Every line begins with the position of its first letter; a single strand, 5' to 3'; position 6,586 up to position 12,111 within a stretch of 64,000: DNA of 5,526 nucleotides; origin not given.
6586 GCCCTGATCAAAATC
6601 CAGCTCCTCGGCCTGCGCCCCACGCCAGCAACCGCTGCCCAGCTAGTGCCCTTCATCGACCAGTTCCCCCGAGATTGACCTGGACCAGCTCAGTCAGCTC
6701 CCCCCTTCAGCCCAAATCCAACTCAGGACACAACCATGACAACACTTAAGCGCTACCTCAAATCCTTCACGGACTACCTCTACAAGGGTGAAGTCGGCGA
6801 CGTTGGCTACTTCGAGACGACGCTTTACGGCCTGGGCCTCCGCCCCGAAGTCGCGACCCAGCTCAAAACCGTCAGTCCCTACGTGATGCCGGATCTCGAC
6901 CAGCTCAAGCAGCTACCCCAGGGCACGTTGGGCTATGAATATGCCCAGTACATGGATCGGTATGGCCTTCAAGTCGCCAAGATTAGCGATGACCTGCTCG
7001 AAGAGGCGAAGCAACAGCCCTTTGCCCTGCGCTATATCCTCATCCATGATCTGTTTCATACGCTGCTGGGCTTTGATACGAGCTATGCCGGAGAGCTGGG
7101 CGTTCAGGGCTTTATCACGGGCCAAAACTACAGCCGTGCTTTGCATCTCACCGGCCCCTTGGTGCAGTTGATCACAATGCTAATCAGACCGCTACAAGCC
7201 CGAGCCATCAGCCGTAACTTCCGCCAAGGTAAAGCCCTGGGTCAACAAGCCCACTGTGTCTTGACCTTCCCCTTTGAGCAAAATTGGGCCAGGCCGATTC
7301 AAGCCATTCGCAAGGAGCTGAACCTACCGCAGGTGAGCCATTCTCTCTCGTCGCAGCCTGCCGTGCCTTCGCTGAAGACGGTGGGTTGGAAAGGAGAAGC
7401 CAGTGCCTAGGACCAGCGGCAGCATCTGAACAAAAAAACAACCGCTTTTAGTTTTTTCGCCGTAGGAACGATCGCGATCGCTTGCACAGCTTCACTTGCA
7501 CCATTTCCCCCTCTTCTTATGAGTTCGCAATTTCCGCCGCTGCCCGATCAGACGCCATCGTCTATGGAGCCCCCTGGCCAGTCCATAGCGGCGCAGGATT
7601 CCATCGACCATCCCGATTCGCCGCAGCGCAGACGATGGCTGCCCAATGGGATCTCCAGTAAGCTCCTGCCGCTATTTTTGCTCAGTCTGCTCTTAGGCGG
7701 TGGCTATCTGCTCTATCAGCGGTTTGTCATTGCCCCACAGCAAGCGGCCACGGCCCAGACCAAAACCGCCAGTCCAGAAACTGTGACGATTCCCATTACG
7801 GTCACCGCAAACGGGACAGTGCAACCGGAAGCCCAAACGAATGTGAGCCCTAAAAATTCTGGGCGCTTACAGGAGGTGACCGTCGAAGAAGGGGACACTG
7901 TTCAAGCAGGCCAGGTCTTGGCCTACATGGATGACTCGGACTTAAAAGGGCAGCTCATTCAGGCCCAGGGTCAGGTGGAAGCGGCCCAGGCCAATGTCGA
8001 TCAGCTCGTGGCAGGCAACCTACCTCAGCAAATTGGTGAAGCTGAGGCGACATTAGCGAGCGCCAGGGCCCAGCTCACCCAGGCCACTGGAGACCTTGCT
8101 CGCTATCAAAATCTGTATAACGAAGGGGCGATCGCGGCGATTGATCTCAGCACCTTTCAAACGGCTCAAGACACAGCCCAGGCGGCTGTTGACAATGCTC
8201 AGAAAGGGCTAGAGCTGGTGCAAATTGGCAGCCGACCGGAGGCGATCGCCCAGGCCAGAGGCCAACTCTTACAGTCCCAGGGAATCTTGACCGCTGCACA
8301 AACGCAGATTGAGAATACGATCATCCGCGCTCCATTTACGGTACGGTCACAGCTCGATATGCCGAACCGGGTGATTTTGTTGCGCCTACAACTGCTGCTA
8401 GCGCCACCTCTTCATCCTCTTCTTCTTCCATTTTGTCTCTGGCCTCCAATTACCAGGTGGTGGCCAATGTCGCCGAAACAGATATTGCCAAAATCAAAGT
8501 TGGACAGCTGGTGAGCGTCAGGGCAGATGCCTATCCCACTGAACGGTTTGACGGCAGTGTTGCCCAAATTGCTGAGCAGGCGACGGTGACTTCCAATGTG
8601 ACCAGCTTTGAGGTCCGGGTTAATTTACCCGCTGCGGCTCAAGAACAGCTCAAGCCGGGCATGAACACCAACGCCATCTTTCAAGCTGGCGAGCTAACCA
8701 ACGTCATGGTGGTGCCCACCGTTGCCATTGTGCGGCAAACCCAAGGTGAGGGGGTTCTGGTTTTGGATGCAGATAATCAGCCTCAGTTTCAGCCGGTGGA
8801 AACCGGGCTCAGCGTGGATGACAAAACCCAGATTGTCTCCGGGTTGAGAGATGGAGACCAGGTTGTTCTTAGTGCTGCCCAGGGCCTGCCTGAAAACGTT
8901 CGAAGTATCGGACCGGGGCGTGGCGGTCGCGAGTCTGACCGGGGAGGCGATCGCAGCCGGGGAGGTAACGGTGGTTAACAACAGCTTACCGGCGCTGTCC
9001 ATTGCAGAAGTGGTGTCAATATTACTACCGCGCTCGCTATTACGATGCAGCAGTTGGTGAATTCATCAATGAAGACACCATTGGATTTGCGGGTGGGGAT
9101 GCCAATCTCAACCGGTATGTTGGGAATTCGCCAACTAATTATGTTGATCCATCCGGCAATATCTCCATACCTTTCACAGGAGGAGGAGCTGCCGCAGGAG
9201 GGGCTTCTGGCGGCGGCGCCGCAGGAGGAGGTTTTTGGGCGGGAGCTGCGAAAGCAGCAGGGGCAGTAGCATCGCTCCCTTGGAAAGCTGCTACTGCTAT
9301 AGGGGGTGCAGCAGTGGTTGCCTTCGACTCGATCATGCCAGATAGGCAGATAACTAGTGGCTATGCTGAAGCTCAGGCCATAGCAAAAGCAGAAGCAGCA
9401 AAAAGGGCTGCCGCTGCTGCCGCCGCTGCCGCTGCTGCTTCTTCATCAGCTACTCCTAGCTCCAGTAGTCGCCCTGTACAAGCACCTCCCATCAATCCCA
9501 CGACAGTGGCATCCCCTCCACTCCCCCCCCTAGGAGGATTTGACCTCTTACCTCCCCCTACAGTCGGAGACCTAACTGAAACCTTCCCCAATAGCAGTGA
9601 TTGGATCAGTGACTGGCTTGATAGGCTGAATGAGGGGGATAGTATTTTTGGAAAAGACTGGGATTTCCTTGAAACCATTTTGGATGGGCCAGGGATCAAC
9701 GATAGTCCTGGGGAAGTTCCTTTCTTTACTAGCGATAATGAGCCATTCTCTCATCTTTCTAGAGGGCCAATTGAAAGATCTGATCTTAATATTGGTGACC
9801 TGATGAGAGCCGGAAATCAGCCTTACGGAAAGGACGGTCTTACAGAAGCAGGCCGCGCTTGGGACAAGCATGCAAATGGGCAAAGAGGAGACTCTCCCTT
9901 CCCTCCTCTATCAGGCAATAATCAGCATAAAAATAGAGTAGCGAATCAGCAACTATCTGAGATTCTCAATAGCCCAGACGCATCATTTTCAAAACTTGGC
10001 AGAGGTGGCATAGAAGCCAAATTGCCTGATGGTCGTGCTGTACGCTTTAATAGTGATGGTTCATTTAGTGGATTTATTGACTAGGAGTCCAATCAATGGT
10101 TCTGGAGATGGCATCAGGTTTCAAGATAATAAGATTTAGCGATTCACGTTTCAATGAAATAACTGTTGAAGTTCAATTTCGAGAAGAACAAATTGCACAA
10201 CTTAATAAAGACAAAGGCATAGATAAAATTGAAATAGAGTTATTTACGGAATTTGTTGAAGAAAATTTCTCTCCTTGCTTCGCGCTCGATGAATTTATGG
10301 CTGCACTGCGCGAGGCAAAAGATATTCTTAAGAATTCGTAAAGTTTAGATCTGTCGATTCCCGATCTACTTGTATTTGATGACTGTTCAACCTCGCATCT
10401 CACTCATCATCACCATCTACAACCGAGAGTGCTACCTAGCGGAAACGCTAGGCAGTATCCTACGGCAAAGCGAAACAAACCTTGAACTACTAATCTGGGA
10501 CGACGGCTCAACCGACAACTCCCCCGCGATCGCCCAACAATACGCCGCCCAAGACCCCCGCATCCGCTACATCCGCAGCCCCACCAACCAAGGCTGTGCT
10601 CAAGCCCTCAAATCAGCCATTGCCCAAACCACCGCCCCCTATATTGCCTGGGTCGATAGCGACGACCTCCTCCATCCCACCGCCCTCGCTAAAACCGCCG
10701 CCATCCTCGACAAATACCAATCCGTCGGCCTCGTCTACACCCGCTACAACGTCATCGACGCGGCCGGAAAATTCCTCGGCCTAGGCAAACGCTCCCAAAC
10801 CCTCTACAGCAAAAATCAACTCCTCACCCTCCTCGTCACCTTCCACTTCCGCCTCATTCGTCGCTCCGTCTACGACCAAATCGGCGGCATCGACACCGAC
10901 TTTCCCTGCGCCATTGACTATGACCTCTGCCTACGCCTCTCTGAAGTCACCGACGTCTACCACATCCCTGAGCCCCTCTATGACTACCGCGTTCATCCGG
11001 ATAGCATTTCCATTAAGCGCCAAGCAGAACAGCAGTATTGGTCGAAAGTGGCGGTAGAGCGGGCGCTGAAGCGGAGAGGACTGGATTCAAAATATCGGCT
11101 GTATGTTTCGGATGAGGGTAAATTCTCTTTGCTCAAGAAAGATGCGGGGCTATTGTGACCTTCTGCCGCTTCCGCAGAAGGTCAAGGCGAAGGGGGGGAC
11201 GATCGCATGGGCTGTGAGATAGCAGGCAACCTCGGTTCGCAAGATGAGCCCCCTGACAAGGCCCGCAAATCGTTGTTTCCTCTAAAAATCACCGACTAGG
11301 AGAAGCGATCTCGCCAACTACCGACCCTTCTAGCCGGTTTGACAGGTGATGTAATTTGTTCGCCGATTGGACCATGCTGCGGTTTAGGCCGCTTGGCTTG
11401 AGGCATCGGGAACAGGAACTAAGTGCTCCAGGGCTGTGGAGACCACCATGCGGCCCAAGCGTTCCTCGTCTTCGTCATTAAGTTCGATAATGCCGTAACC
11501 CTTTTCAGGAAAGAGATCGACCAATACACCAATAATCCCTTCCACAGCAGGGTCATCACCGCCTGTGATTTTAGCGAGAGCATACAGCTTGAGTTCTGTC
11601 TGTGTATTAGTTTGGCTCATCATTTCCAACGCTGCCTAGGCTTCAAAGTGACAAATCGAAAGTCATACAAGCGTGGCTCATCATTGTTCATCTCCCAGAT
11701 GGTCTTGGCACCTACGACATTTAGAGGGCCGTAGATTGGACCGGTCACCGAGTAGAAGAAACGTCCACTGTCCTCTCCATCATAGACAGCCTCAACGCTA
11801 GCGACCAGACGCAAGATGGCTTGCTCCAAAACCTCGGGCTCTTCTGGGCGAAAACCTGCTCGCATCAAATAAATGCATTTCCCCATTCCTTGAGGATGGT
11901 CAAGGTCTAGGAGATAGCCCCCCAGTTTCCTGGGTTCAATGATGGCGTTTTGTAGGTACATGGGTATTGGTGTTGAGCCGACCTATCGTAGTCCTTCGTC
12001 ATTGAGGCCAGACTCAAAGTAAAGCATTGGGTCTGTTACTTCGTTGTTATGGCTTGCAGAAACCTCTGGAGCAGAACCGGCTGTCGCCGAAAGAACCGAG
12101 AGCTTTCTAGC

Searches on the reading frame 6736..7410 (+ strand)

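Call 21: search_protein_families(library=pfam, proteins=[window:6736-7410:+], max_evalue=0.001)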
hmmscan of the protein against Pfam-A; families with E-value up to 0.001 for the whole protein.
window:6736-7410:+ (224 aa): 1 family
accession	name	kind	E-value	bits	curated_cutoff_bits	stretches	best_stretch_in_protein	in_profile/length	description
PF05019.18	Coq4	-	8.6e-17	61.6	22.9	1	53-199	74-219/221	Coenzyme Q (ubiquinone) biosynthesis protein Coq4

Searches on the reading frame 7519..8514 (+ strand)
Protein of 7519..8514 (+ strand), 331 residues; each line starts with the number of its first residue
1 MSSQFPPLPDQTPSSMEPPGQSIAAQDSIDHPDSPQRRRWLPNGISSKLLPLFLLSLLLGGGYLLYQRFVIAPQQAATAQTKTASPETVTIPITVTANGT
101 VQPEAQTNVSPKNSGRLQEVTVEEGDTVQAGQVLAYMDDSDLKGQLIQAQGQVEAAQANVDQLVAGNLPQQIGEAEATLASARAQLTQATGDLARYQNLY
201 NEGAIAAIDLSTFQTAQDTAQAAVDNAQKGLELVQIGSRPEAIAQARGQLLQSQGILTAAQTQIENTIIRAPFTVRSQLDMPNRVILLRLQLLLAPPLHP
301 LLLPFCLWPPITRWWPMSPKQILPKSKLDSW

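Call 21: search_protein_families(library=pfam, proteins=[window:7519-8514:+], max_evalue=0.001)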
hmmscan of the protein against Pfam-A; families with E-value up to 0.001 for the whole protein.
window:7519-8514:+ (331 aa): 2 families
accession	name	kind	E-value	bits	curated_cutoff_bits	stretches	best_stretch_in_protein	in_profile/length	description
PF13533.13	Biotin_lipoyl_2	-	1.2e-08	35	29.8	1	108-138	2-32/32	Biotin-lipoyl like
PF00364.28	Biotin_lipoyl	-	0.00031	21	22.1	1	106-136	42-72/73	Biotin-requiring enzyme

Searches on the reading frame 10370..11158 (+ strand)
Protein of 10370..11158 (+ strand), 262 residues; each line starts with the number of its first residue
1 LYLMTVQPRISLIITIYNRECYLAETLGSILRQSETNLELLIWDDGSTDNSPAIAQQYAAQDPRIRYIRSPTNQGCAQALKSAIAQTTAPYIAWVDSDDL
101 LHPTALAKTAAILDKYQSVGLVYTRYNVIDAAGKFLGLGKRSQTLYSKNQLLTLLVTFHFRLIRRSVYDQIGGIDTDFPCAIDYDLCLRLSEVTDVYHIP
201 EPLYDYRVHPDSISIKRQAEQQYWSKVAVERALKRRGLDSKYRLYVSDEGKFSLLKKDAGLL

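Call 21: search_protein_families(library=pfam, proteins=[window:10370-11158:+], max_evalue=0.001)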
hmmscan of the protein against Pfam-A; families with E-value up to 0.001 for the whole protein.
window:10370-11158:+ (262 aa): 5 families
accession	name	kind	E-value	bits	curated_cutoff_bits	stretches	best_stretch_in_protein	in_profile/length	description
PF00535.33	Glycos_transf_2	-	1.2e-36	126.6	23.3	1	11-171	1-167/168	Glycosyl transferase family 2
PF13641.12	Glyco_tranf_2_3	-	2.5e-15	57.6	27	1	8-191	1-195/230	Glycosyltransferase like family 2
PF10111.15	Glyco_tranf_2_2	-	3.2e-11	43.7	27.3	1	11-214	1-223/276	Glycosyltransferase like family 2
PF13632.12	Glyco_trans_2_3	-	0.00023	21.5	27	1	91-225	1-142/198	Glycosyl transferase family group 2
PF13704.12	Glyco_tranf_2_4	-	0.00076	20.4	27.5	0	19-102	3-85/98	Glycosyl transferase family 2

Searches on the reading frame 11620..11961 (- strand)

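Call 80: search_protein_families(library=pfam, proteins=[window:11620-11961:-], max_evalue=1)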
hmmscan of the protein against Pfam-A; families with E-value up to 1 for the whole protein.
window:11620-11961:- (113 aa): 1 family
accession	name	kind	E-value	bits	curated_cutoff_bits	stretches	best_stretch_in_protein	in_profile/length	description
PF21814.2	DUF6883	-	7.9e-13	49.1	27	1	4-98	6-103/110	Domain of unknown function (DUF6883)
